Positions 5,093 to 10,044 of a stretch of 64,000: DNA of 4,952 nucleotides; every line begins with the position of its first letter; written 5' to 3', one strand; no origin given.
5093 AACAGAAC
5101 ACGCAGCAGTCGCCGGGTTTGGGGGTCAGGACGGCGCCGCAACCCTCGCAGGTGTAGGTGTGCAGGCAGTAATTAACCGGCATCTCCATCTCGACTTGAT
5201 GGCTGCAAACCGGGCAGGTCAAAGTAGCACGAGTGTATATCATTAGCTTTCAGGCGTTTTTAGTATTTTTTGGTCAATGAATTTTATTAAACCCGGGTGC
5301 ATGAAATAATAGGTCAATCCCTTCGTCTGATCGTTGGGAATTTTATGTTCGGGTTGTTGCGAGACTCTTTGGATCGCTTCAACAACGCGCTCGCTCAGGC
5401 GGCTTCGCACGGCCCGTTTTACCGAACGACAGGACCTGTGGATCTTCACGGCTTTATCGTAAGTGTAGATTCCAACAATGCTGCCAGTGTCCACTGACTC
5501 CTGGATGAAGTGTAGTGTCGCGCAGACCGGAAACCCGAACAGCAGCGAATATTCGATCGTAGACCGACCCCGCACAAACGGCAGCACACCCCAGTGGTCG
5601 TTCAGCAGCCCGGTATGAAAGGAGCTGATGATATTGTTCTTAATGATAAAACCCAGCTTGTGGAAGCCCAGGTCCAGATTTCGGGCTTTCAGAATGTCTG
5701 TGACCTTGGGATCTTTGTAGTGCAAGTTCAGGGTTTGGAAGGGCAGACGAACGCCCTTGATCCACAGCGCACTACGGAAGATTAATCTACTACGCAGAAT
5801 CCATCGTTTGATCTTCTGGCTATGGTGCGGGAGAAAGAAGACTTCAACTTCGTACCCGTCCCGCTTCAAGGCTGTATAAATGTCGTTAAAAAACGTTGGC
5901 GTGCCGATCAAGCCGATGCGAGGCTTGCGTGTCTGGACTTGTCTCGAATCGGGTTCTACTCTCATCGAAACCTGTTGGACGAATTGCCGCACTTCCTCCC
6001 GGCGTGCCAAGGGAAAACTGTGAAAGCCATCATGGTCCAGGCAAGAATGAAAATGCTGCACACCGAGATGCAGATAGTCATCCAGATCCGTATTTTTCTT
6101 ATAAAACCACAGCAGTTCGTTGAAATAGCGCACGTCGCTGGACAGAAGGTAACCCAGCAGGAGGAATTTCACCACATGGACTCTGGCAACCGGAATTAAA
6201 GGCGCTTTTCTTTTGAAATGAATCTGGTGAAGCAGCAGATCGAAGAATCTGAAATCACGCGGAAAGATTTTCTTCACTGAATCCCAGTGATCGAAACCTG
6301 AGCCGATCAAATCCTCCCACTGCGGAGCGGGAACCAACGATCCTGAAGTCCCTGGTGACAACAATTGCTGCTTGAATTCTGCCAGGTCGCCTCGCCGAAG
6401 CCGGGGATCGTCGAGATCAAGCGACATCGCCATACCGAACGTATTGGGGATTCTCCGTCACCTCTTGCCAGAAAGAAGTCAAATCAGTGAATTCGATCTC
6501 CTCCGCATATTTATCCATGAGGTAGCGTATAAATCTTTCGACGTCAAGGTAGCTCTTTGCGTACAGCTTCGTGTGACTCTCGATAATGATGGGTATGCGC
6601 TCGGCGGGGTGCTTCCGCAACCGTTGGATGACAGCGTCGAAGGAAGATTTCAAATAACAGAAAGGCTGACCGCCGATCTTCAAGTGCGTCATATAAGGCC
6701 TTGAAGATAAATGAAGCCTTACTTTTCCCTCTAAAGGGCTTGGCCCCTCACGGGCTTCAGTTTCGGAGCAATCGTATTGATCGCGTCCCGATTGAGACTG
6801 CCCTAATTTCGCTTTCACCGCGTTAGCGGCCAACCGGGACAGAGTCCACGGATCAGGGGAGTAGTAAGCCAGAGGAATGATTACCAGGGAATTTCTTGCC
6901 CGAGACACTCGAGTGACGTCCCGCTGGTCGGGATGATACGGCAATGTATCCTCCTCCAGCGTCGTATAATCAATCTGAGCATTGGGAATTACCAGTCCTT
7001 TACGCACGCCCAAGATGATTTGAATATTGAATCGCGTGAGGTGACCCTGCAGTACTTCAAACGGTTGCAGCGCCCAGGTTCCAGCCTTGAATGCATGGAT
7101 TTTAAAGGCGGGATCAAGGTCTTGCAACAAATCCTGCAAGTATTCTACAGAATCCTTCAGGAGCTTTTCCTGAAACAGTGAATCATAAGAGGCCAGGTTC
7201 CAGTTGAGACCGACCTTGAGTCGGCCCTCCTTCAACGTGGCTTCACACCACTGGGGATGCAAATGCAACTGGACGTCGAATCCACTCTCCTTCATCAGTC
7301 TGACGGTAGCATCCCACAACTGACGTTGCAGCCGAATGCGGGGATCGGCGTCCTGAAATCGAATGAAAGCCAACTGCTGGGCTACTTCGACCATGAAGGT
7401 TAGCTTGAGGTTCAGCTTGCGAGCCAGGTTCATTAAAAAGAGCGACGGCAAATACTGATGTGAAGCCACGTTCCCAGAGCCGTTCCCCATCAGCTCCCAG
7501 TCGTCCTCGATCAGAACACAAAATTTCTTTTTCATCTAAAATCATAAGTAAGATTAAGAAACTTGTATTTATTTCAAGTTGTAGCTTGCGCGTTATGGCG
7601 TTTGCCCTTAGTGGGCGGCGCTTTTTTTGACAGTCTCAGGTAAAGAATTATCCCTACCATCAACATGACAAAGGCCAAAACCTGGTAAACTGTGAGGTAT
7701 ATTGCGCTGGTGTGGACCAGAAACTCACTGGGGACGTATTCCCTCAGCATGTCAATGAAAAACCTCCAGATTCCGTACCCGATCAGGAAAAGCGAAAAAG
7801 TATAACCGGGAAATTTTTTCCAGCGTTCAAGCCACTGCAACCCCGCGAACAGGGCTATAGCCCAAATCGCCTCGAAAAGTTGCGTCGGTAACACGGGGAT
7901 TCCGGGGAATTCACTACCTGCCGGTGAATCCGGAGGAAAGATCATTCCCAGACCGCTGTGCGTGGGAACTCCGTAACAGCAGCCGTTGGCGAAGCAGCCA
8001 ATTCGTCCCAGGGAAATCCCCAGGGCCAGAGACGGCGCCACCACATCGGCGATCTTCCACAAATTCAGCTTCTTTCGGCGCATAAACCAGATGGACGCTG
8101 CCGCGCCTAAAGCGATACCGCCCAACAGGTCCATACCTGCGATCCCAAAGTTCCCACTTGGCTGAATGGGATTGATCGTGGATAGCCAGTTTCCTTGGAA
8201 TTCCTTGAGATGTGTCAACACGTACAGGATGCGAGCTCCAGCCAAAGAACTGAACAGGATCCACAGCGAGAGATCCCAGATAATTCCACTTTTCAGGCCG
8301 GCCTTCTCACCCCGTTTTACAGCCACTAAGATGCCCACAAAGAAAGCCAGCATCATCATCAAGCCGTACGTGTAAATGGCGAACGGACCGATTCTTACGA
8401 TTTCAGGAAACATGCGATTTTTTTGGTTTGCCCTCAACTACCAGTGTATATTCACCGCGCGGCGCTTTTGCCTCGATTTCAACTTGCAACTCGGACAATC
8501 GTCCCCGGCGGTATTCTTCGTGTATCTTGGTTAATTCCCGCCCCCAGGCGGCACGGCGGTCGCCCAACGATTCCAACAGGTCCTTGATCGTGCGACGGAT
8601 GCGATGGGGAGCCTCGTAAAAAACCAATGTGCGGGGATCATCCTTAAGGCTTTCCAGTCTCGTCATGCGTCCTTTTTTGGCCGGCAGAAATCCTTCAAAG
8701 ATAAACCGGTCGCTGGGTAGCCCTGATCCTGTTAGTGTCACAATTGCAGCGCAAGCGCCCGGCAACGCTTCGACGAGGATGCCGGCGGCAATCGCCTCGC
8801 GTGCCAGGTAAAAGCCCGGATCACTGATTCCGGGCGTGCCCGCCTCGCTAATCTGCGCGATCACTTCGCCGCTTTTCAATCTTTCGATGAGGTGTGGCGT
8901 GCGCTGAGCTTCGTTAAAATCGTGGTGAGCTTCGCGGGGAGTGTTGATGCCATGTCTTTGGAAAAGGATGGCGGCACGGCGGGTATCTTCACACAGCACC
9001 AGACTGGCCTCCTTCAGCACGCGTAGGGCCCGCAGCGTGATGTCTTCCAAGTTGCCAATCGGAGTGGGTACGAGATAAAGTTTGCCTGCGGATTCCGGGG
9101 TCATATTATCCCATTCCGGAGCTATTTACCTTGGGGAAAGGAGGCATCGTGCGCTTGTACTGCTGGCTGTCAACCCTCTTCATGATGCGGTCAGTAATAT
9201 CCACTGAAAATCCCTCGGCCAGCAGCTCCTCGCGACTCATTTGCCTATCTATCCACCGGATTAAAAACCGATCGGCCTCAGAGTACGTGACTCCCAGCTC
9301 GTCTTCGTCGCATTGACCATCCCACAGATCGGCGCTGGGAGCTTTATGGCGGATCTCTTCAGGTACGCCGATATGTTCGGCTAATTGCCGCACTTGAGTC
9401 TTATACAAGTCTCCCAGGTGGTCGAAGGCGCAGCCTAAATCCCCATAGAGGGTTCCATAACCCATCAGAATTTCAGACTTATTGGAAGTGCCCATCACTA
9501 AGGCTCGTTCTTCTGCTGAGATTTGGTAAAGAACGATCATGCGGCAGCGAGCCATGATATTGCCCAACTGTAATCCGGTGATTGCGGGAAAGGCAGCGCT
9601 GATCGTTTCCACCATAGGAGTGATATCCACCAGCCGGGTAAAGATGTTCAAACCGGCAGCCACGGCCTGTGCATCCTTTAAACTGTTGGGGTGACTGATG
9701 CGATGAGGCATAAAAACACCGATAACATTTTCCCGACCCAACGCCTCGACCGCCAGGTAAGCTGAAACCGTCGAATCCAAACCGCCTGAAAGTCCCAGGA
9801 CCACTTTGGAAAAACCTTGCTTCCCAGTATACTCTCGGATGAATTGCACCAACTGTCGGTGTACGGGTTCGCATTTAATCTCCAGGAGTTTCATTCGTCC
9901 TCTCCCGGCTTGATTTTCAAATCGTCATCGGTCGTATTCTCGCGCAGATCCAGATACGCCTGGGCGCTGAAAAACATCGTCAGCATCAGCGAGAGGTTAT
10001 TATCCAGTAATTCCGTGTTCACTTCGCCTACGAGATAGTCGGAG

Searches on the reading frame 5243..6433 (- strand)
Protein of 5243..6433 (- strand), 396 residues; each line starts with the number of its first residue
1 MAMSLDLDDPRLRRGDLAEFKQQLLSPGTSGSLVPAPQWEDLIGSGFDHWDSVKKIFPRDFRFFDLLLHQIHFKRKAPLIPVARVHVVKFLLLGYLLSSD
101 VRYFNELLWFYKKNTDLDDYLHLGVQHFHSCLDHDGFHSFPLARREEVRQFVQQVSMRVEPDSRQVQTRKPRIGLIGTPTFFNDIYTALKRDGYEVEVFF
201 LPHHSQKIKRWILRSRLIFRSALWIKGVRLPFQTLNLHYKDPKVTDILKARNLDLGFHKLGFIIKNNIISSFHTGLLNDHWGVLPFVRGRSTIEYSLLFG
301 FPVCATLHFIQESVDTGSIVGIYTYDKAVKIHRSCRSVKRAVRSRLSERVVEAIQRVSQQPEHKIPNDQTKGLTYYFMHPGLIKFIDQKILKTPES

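Call 84: search_protein_families(library=pfam, proteins=[window:5243-6433:-], max_evalue=0.0001)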
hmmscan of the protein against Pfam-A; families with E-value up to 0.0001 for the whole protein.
window:5243-6433:- (396 aa): 1 family
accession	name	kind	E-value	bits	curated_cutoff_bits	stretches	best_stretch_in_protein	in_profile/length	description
PF00551.24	Formyl_trans_N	-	8.3e-06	26.1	26.1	1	177-342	9-169/181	Formyl transferase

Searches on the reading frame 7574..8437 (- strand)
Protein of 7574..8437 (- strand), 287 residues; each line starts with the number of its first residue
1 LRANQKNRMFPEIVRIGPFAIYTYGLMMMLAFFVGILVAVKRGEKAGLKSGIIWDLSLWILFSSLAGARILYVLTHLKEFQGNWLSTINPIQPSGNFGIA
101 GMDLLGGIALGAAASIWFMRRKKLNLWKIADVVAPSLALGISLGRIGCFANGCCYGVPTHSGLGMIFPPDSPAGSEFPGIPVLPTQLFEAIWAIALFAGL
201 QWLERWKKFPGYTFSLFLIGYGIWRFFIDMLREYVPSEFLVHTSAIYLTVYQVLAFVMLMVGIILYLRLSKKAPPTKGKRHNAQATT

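Call 84: search_protein_families(library=pfam, proteins=[window:7574-8437:-], max_evalue=0.0001)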
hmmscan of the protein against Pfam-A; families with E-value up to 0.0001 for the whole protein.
window:7574-8437:- (287 aa): 1 family
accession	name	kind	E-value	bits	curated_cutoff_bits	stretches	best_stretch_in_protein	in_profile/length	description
PF01790.23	LGT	-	6e-54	183.3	24.9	1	11-267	1-239/240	Prolipoprotein diacylglyceryl transferase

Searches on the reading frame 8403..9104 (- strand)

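Call 84: search_protein_families(library=pfam, proteins=[window:8403-9104:-], max_evalue=0.0001)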
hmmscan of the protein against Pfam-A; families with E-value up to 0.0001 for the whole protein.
window:8403-9104:- (233 aa): 1 family
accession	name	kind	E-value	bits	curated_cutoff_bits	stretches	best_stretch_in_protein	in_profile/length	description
PF00590.25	TP_methylase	-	3.8e-33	115.7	27.8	1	8-206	1-211/212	Tetrapyrrole (Corrin/Porphyrin) Methylases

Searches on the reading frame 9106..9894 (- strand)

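Call 84: search_protein_families(library=pfam, proteins=[window:9106-9894:-], max_evalue=0.0001)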
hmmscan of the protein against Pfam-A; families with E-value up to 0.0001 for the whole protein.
window:9106-9894:- (262 aa): 2 families
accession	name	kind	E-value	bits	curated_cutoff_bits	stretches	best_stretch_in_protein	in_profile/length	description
PF02540.23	NAD_synthase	-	1.7e-79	266.9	21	1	13-251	3-242/242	NAD synthase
PF03054.22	tRNA_Me_trans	-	5.6e-07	29.9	20.6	0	30-91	2-72/202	tRNA methyl transferase HUP domain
